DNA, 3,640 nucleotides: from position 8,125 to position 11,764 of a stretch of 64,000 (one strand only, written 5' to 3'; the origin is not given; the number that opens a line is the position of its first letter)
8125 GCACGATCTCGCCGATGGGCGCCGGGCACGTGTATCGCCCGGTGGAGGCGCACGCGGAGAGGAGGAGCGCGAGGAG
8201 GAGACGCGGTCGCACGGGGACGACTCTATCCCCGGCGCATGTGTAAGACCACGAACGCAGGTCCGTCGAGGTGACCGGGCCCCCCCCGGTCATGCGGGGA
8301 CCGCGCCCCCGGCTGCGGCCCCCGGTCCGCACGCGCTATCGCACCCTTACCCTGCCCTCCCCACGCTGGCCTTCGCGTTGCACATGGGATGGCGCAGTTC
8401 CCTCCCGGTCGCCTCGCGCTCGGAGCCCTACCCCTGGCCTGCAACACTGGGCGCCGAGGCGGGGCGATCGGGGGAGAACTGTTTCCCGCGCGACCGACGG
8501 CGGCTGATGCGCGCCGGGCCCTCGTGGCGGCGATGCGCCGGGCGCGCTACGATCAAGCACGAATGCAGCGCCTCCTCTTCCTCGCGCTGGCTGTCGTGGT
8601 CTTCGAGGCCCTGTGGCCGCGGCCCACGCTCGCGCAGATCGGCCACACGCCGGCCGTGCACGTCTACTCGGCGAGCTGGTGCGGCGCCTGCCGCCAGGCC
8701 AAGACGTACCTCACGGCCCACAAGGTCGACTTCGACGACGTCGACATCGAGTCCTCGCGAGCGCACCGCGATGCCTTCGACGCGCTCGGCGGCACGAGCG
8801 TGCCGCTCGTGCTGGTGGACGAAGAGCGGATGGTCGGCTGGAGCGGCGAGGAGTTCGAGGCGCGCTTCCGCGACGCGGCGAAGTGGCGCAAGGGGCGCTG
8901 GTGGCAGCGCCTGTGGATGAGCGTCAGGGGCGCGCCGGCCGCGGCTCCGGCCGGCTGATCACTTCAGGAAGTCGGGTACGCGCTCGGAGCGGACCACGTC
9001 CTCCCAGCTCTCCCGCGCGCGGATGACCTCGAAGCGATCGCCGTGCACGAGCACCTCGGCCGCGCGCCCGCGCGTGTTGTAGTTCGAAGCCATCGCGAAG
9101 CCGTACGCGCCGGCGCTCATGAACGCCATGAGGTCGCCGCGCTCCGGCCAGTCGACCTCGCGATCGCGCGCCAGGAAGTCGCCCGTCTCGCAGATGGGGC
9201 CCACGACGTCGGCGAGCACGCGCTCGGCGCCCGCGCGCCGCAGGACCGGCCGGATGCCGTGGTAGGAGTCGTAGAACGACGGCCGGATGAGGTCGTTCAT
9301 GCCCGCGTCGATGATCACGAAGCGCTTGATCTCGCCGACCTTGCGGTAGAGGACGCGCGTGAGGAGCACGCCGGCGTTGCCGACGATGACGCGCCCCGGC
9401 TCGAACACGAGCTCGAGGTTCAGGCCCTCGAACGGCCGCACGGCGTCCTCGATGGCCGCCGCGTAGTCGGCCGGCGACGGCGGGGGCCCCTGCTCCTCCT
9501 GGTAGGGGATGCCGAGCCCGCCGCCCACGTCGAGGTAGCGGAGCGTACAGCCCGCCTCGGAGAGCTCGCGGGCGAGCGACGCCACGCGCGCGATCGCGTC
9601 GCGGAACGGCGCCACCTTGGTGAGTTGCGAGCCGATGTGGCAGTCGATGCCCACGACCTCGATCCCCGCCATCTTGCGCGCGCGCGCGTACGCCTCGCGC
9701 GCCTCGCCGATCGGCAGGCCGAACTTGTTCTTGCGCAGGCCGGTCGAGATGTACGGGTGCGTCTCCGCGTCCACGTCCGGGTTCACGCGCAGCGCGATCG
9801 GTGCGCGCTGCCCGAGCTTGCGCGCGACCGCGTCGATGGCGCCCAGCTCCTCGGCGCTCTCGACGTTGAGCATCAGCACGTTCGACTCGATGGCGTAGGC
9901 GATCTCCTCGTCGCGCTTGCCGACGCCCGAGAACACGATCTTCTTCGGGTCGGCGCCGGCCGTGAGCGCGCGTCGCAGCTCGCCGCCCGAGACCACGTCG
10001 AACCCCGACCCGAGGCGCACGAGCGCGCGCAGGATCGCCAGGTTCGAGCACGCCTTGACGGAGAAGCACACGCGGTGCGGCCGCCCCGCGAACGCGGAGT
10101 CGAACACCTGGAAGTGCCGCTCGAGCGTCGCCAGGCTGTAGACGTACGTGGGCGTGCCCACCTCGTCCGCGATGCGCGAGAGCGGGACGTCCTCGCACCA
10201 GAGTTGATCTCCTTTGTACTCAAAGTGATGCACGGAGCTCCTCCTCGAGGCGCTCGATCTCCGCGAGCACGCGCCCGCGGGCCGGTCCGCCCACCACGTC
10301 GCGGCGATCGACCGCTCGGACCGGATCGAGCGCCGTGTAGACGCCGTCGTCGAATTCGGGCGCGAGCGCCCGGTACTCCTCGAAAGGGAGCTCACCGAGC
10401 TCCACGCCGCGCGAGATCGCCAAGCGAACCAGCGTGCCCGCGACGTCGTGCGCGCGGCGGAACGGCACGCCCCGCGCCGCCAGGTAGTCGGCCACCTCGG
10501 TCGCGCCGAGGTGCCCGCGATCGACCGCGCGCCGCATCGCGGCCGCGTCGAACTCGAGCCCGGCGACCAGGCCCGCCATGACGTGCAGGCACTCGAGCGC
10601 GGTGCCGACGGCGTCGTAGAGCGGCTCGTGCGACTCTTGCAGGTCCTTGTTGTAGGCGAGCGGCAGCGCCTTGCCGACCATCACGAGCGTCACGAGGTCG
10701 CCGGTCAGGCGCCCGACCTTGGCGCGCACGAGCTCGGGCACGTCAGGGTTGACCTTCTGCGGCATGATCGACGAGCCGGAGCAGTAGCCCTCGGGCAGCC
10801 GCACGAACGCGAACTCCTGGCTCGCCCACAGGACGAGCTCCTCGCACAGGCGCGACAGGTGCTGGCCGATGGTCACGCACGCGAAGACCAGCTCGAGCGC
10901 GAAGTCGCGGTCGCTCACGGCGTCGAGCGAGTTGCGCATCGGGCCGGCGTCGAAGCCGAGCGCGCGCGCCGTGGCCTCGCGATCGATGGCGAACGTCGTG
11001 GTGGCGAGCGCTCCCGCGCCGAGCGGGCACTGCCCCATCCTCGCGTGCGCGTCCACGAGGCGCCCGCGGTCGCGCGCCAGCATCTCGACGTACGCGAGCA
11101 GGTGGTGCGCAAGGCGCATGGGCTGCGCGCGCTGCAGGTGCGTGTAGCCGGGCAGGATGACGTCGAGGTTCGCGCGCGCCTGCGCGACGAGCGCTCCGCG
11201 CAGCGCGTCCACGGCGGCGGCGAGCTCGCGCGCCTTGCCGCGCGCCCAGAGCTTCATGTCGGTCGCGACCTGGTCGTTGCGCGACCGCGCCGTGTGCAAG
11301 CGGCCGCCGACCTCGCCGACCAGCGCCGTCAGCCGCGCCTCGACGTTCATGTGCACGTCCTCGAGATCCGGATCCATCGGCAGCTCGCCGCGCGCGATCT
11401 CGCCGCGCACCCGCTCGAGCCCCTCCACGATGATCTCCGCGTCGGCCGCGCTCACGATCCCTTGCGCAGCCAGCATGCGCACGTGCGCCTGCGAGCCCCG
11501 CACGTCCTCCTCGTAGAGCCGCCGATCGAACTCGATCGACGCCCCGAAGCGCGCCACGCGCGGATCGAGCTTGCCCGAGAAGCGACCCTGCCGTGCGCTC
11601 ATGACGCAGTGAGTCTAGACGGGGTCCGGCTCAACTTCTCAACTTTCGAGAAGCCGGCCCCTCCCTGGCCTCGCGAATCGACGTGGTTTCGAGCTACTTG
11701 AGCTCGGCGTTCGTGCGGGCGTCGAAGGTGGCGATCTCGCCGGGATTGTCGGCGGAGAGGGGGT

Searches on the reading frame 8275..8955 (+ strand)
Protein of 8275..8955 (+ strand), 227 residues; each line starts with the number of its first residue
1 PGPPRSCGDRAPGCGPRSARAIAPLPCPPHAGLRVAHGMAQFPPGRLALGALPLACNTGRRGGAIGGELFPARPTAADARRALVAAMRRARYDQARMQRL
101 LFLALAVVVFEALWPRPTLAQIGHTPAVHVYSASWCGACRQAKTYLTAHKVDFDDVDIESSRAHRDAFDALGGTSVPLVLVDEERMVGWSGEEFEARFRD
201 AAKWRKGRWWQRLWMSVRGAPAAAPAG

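Call 50: search_protein_families(library=pfam, max_evalue=0.00001, proteins=[window:8275-8955:+])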
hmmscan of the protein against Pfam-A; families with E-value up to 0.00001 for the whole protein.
window:8275-8955:+ (227 aa): 1 family
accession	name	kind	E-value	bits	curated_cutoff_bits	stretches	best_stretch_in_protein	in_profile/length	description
PF00462.30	Glutaredoxin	-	4.3e-11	43.3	22.9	1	128-184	1-58/60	Glutaredoxin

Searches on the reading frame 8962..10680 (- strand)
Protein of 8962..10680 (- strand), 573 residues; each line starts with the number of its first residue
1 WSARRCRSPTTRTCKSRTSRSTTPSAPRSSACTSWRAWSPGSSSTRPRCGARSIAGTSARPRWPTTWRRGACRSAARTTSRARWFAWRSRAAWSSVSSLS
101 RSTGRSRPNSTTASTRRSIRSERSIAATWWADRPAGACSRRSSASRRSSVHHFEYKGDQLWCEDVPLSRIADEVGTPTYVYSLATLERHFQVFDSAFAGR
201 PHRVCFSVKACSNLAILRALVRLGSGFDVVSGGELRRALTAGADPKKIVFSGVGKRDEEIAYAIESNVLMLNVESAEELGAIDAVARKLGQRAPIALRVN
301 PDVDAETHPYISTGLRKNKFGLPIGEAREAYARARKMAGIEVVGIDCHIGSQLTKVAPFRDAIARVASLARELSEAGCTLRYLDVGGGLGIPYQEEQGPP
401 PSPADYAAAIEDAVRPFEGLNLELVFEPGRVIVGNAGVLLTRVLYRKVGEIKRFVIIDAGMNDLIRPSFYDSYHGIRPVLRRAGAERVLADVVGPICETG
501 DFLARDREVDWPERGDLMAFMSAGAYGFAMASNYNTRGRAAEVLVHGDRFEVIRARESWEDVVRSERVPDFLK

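Call 50: search_protein_families(library=pfam, max_evalue=0.00001, proteins=[window:8962-10680:-])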
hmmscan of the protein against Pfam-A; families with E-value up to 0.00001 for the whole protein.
window:8962-10680:- (573 aa): 3 families
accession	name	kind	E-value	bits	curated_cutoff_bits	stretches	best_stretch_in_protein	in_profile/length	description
PF02784.22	Orn_Arg_deC_N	-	1.3e-67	228.2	23.4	1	184-433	2-246/247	Pyridoxal-dependent decarboxylase, pyridoxal binding domain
PF00278.28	Orn_DAP_Arg_deC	-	6.7e-28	97.2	23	1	179-524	2-95/95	Pyridoxal-dependent decarboxylase, C-terminal sheet domain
PF01168.26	Ala_racemase_N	-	8.1e-09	35.9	24.1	1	183-383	3-191/220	Alanine racemase, N-terminal domain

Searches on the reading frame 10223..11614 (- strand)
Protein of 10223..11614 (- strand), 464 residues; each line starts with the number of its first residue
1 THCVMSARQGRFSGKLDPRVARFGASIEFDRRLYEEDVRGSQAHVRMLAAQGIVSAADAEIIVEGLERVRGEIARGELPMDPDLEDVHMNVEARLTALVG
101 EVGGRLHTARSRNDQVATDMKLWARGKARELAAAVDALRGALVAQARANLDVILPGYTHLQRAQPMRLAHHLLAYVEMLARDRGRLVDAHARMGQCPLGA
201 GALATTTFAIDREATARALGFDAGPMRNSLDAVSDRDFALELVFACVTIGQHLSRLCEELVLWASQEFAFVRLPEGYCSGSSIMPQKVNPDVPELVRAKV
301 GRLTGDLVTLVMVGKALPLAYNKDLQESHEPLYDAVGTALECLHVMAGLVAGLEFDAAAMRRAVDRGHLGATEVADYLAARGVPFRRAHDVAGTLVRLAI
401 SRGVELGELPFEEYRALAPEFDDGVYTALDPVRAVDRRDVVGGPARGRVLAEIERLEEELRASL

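Call 50: search_protein_families(library=pfam, max_evalue=0.00001, proteins=[window:10223-11614:-])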
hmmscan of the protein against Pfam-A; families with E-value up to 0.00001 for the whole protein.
window:10223-11614:- (464 aa): 2 families
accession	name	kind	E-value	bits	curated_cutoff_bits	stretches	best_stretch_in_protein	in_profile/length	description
PF00206.25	Lyase_1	-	7.9e-72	242.7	27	1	10-305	1-312/312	Lyase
PF14698.11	ASL_C2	-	7.4e-23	81.2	27.3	1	369-435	2-68/69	Argininosuccinate lyase C-terminal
